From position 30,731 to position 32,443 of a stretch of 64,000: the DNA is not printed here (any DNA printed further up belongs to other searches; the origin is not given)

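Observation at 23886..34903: Nickel-pincer (larAEBC) genes embedded in a hexuronate/gluconate cluster: possible mannonate-gluconate 2-epimerase bypass to the pentose phosphate pathway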

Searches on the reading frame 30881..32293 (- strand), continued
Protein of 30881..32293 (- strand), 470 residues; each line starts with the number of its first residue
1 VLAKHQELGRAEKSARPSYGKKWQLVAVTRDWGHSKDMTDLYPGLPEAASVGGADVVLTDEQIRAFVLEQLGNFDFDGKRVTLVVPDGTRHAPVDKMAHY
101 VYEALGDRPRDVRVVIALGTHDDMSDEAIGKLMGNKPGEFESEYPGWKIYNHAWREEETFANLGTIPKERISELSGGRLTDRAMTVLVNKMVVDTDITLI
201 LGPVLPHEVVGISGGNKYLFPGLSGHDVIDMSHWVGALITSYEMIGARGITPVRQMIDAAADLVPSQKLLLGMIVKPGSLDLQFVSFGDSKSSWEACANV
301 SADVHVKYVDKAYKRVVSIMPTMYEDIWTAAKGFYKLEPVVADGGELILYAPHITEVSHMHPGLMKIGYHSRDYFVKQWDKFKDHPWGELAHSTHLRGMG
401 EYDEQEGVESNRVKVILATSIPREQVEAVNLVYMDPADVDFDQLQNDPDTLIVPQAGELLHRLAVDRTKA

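Call 49: search_protein_families(library=ncbifam, proteins=[L003:18718-20208:-, L002:568-2364:+], max_evalue=1e-10)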
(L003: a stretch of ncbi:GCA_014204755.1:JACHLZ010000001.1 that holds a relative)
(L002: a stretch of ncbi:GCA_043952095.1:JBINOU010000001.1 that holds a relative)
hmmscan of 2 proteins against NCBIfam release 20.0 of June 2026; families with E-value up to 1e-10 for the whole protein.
L003:18718-20208:- (496 aa): 11 families
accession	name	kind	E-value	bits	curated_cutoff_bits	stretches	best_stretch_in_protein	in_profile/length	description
TIGR01312.1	XylB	equivalog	1.7e-51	175.3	380.25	1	17-492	1-479/481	xylulokinase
TIGR01314.1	gntK_FGGY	equivalog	6.3e-48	163.5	648.55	1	16-455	2-448/505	gluconokinase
TIGR01311.1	glycerol_kin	equivalog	4.5e-27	94.5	590.35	1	15-455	2-448/496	glycerol kinase GlpK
NF008187.0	PRK10939.1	equivalog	3.8e-23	81.9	528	1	16-266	6-257/521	autoinducer-2 kinase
TIGR02628.1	fuculo_kin_coli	equivalog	2.7e-22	79.3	470.9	1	16-454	3-439/465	L-fuculokinase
TIGR02627.1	rhamnulo_kin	equivalog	2e-20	72.8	527.95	1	18-245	2-228/454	rhamnulokinase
NF011601.0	PRK15027.1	equivalog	8.2e-19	67.4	912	1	16-440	2-418/484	xylulokinase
NF007925.0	PRK10640.1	equivalog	2.5e-18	65.8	639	1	16-269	6-260/489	rhamnulokinase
NF003154.0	PRK04123.1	equivalog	1.7e-15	56.8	428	0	15-183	5-196/554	ribulokinase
NF000756.0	PRK00047.1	subfamily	3.6e-15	55.2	498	1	15-453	6-448/502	glycerol kinase GlpK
TIGR01315.1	5C_CHO_kinase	subfamily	1e-14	54.2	408.7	0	16-183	2-174/541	FGGY family pentulose kinase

L002:568-2364:+ (598 aa): 11 families
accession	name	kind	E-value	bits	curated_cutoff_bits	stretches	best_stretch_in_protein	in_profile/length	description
NF007538.0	PRK10150.1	equivalog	1.5e-259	862.5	544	1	1-596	1-597/607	beta-glucuronidase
NF052611.1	beta_gal_Bga2A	equivalog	6.2e-49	166.8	999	1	68-459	116-491/1007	beta-galactosidase, LacZ type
NF041462.1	GalA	equivalog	3.1e-47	161.2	900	1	163-374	160-383/763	beta-galactosidase GalA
NF050095.1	BetGlucuronLacZ4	equivalog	2.6e-46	158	950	1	41-588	37-576/666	beta-glucuronidase LacZ4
NF007666.0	PRK10340.1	equivalog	4.8e-40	137.2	1284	1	69-560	113-548/1030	beta-galactosidase subunit alpha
NF041463.1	GalB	equivalog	9.1e-37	126.3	900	1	238-473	305-531/869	beta-galactosidase GalB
NF007074.0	PRK09525.1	subfamily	6.5e-31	106.9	1221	1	162-450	202-487/1027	beta-galactosidase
NF041100.1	betagal_LacZ_Ttogales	equivalog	2e-29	102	2000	1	68-421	111-443/1090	beta-galactosidase LacZ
NF049891.1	Bet1-4galacdseBT4156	equivalog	1.2e-24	86.3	1700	1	68-421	80-408/946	exo-beta-1,4-galactosidase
NF049890.1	Bet1-4galacdseBT4151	equivalog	4.8e-22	77.7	1500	1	62-386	104-428/952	exo-beta-1,4-galactosidase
NF049877.1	GlucurArabfur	equivalog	1.1e-20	72.9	1800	1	38-559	393-893/1400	beta-d-glucuronidase/beta-L-arabinofuranosidase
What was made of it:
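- The beta-glucuronidase scores 862 bits against a cut-off of 544, and a glucuronide-transporter-like permease is also linked (call 49). The FGGY kinases in these operons score best against the gluconokinase model (call 49).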

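Call 59: search_protein_families(library=pfam, proteins=[L025:3241-4113:-, L025:1-1965:-, L050:4354-4995:-, L050:5002-5421:-, L050:2304-4175:+, L050:1-2334:+, L054:4246-4971:-, L054:772-1947:+, L025:19500-20549:+, L050:15834-17282:-], max_evalue=0.00001)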
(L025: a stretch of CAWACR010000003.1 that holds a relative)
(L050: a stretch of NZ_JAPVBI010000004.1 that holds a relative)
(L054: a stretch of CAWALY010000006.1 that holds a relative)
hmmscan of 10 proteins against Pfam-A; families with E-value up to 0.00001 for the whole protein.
L025:3241-4113:- (290 aa): 0 families

L025:1-1965:- (655 aa): 3 families
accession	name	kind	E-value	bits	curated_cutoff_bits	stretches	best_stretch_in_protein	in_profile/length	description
PF22725.1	GFO_IDH_MocA_C3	-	3.6e-26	92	27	1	504-629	1-124/124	GFO/IDH/MocA C-terminal domain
PF01408.29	GFO_IDH_MocA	-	1.5e-15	58.4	24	1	375-488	2-113/120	Oxidoreductase family, NAD-binding Rossmann fold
PF02894.22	GFO_IDH_MocA_C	-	6.2e-14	52.8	22.9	1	508-641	1-142/218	Oxidoreductase family, C-terminal alpha/beta domain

L050:4354-4995:- (213 aa): 0 families

L050:5002-5421:- (139 aa): 0 families

L050:2304-4175:+ (623 aa): 3 families
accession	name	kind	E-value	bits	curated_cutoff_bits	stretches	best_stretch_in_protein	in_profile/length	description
PF02836.23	Glyco_hydro_2_C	-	4.4e-90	302.3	21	1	298-615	1-301/302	Glycosyl hydrolases family 2, TIM barrel domain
PF02837.24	Glyco_hydro_2_N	-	1.6e-25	90.4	28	1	40-203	3-169/169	Glycosyl hydrolases family 2, sugar binding domain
PF00703.27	Glyco_hydro_2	-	6.8e-11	43.4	23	1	205-296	1-109/109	Glycosyl hydrolases family 2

L050:1-2334:+ (777 aa): 3 families
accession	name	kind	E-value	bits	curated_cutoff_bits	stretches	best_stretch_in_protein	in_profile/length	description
PF02836.23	Glyco_hydro_2_C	-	9.7e-84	281.5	21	1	125-405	3-301/302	Glycosyl hydrolases family 2, TIM barrel domain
PF02929.23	Bgal_small_N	-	2.4e-46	158.9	25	1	534-769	26-244/248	Beta galactosidase small chain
PF16353.11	LacZ_4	-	4.2e-13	49.8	27.3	1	418-508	1-87/87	Beta-galactosidase, domain 4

L054:4246-4971:- (241 aa): 0 families

L054:772-1947:+ (391 aa): 2 families
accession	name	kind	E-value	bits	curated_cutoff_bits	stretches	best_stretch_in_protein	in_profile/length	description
PF01451.26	LMWPc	-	6.5e-11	43.1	23.2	1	257-373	1-143/144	Low molecular weight phosphotyrosine protein phosphatase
PF12840.13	HTH_20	-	2.4e-06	27.8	27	1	174-221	1-49/51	Helix-turn-helix domain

L025:19500-20549:+ (349 aa): 1 family
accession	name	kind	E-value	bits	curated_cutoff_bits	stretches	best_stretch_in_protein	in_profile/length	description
PF00731.26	AIRC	-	5.5e-13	49.1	30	1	221-347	2-128/148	AIR carboxylase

L050:15834-17282:- (482 aa): 1 family
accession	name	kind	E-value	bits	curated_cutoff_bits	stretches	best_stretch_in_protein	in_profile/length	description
PF03631.20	Virul_fac_BrkB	-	3.2e-37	129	33.7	1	115-362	6-254/259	Virulence factor BrkB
